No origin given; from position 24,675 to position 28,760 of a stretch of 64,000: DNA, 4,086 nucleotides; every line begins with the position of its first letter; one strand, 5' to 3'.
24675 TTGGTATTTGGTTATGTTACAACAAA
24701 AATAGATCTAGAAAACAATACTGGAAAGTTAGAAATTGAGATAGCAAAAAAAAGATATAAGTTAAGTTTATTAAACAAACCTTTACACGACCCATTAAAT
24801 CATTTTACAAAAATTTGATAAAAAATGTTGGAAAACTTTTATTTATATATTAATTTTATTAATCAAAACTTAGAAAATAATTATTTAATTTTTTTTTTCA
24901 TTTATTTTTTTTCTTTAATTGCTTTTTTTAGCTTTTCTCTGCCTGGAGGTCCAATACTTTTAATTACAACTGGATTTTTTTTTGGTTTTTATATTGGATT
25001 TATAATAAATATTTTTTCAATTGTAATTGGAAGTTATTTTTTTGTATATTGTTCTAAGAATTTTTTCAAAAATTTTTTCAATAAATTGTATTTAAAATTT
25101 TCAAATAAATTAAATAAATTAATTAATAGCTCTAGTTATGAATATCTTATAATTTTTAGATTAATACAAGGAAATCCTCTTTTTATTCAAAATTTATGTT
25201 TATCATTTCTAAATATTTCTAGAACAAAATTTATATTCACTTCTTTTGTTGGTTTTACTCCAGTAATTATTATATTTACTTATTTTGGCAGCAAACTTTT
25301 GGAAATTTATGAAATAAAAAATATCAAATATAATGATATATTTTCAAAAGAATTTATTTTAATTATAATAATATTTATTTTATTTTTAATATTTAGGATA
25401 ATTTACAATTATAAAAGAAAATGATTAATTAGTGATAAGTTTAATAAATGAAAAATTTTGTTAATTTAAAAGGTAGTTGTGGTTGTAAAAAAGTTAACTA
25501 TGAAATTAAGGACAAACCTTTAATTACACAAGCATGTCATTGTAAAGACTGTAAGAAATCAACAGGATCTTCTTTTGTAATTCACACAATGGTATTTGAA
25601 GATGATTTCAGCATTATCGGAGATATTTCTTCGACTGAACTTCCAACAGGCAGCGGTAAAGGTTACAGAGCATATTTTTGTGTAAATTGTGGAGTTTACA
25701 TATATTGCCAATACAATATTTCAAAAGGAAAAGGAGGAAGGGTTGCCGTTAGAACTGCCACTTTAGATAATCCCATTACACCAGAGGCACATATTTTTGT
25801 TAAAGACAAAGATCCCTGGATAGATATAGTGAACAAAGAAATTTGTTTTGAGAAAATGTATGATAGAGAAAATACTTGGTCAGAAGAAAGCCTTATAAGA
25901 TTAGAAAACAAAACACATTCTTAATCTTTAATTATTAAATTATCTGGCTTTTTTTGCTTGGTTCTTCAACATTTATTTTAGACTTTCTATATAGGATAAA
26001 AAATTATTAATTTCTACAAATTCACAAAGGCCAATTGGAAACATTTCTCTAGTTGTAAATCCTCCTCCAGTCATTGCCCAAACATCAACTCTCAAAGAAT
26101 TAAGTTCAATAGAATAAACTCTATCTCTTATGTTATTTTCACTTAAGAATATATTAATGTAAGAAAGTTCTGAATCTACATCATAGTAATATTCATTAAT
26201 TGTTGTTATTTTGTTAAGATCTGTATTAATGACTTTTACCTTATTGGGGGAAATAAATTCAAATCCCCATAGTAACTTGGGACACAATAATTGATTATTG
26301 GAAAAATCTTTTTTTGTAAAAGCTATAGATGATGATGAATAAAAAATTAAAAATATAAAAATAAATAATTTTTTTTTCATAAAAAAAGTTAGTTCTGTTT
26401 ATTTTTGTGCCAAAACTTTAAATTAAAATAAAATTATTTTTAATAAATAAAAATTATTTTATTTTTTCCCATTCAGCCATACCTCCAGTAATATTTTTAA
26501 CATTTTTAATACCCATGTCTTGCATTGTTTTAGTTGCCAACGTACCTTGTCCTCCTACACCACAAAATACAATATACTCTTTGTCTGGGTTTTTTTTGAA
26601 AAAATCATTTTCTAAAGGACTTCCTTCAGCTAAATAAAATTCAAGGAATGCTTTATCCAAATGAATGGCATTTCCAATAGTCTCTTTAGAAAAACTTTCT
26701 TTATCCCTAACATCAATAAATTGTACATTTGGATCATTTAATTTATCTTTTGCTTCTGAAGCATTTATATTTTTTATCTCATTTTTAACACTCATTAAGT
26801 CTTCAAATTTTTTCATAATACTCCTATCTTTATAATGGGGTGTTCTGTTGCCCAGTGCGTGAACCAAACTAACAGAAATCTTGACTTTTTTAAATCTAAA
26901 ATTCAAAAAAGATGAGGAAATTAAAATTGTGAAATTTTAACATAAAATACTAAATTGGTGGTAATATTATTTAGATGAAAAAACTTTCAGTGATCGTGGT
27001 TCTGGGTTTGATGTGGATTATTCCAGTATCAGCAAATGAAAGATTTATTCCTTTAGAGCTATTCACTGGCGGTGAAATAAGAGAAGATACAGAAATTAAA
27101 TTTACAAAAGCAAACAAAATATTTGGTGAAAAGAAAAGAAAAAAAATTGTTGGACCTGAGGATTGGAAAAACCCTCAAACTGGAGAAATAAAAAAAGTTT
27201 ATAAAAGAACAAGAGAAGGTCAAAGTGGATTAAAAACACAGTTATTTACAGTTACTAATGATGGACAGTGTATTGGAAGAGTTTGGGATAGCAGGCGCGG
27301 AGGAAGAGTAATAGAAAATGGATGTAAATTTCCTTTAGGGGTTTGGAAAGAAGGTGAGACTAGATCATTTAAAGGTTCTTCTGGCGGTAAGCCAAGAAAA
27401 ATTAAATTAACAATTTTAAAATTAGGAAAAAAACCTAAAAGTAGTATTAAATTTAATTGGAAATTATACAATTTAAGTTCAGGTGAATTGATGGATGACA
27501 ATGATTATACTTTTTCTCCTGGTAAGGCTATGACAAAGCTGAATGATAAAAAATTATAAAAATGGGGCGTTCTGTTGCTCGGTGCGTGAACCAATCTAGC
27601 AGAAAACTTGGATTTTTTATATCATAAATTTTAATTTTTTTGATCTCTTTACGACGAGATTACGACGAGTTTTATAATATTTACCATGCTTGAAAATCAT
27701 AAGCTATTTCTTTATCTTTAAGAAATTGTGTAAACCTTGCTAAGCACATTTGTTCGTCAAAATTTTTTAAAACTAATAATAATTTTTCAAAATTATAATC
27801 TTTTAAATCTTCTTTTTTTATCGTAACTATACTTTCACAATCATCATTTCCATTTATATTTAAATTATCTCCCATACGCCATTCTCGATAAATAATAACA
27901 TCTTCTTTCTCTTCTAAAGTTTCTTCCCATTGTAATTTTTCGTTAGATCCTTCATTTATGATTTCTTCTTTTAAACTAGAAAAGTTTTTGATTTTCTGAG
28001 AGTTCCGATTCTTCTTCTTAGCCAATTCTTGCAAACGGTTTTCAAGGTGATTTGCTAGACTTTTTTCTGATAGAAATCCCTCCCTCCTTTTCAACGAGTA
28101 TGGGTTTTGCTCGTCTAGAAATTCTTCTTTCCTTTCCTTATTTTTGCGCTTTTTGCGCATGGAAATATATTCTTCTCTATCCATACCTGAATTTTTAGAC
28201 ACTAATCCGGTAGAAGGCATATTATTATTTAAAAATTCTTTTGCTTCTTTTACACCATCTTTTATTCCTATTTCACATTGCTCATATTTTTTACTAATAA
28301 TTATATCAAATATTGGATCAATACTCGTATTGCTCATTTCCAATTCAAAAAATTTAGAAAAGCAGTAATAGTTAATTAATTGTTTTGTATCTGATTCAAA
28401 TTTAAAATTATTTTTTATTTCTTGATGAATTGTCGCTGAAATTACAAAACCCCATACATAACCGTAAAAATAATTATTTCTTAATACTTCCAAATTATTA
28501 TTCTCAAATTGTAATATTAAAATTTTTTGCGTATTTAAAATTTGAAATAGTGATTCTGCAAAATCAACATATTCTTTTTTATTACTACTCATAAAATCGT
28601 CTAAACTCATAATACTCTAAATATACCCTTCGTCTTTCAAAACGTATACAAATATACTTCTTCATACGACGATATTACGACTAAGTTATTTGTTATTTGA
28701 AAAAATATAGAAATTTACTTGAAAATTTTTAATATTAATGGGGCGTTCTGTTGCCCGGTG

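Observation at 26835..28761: Three direct copies of the ssrA 3' end divide the DNA beside tmRNA into single-gene cassettes, with no integrase in sight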

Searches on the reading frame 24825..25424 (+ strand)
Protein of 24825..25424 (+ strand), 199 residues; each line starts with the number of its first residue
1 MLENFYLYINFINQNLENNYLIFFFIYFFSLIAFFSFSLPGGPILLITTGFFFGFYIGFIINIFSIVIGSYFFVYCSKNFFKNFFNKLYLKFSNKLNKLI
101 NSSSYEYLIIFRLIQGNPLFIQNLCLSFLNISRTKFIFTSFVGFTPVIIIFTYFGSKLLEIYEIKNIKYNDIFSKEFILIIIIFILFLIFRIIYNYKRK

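Call 7: search_protein_families(library=pfam, proteins=[window:24825-25424:+], max_evalue=0.01)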
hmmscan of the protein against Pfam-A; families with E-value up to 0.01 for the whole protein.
window:24825-25424:+ (199 aa): 1 family
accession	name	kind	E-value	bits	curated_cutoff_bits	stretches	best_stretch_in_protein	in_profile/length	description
PF09335.16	VTT_dom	-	2.7e-11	44.4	33.9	1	42-156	3-122/123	VTT domain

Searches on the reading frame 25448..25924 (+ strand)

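Call 7: search_protein_families(library=pfam, proteins=[window:25448-25924:+], max_evalue=0.01)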
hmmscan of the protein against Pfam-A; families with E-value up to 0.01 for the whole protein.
window:25448-25924:+ (158 aa): 1 family
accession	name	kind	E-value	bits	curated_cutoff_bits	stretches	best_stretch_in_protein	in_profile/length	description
PF04828.22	GFA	-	2.1e-26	92.7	24.3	1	7-120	2-115/115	Glutathione-dependent formaldehyde-activating enzyme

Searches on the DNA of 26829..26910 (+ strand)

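Call 11: search_dna_similar(query=window:26829-26910:+, collection=phages, mode=distant, max_evalue=1)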
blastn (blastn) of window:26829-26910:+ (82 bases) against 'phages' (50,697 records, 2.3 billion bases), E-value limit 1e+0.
Records with a match: 1; places in all: 1; records where one place covers at least 80% of the query: 0.
Best place of each record, by identity: 95-99% 1.
By first word of the organism name: Fusobacterium 1.
By host as written in the record: Fusobacterium nucleatum 7_1 1.
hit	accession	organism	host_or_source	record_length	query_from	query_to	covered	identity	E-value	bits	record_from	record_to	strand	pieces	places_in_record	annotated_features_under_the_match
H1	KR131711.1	Fusobacterium phage Funu2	Fusobacterium nucleatum 7_1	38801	47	69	28%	95.7%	7e-1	38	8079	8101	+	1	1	Rha family regulatory protein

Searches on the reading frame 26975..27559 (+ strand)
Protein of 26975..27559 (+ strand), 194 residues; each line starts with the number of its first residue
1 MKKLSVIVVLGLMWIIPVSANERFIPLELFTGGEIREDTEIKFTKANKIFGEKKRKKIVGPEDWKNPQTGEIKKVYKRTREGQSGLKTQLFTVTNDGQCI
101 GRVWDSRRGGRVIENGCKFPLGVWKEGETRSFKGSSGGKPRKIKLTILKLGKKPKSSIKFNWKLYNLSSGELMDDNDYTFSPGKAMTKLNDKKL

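Call 7: search_protein_families(library=pfam, proteins=[window:26975-27559:+], max_evalue=0.01)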
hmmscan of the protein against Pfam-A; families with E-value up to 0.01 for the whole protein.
window:26975-27559:+ (194 aa): 0 families

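Call 8: search_protein_families(library=phrogs, proteins=[window:26975-27559:+], max_evalue=0.01)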
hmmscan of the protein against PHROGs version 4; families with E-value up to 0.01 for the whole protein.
window:26975-27559:+ (194 aa): 0 families

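Call 88: find_homologous_proteins(query=window:26975-27559:+, max_evalue=0.001)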
Query window:26975-27559:+ (194 aa): 588 proteins with E <= 0.001 among 796 candidates; the best 120 are listed.
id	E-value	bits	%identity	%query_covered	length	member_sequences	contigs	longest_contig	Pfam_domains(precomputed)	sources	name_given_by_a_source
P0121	1.9e-121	421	97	100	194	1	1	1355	-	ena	-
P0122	3.3e-121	420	97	100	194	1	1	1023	-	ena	-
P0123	1.0e-120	418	97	100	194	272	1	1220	-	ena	-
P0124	1.3e-120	418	97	100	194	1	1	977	-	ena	-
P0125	2.4e-120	417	97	100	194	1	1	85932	-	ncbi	-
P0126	2.4e-120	417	97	100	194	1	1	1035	-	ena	-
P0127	3.1e-120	417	96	100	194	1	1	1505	-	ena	-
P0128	5.7e-120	416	97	100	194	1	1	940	-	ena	-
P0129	6.1e-120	416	97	100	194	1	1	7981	-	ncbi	-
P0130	6.4e-120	416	97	100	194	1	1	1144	-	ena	-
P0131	7.4e-120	416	97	100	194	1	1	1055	-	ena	-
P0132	1.1e-119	415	97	100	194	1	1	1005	-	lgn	-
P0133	1.3e-119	415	96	100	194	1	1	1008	-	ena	-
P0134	1.7e-119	414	96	100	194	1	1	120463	-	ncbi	-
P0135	1.8e-119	414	96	100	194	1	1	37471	-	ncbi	-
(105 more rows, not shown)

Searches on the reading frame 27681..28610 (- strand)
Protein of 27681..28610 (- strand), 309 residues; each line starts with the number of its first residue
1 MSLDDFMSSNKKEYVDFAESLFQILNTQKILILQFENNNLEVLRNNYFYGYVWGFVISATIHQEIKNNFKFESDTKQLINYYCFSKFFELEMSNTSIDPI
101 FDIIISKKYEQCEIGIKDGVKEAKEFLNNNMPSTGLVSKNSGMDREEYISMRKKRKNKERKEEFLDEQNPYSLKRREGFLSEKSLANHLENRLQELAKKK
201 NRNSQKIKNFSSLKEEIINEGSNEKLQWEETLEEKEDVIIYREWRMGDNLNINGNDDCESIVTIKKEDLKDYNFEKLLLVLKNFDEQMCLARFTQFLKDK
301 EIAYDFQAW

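Call 7: search_protein_families(library=pfam, proteins=[window:27681-28610:-], max_evalue=0.01)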
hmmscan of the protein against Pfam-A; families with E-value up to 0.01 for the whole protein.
window:27681-28610:- (309 aa): 0 families

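Call 8: search_protein_families(library=phrogs, proteins=[window:27681-28610:-], max_evalue=0.01)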
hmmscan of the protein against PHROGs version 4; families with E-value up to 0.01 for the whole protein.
window:27681-28610:- (309 aa): 0 families

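Call 63: find_homologous_proteins(query=window:27681-28610:-, max_evalue=0.001)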
Query window:27681-28610:-: 1669 candidates shared short words with the query, none scored E <= 0.001.
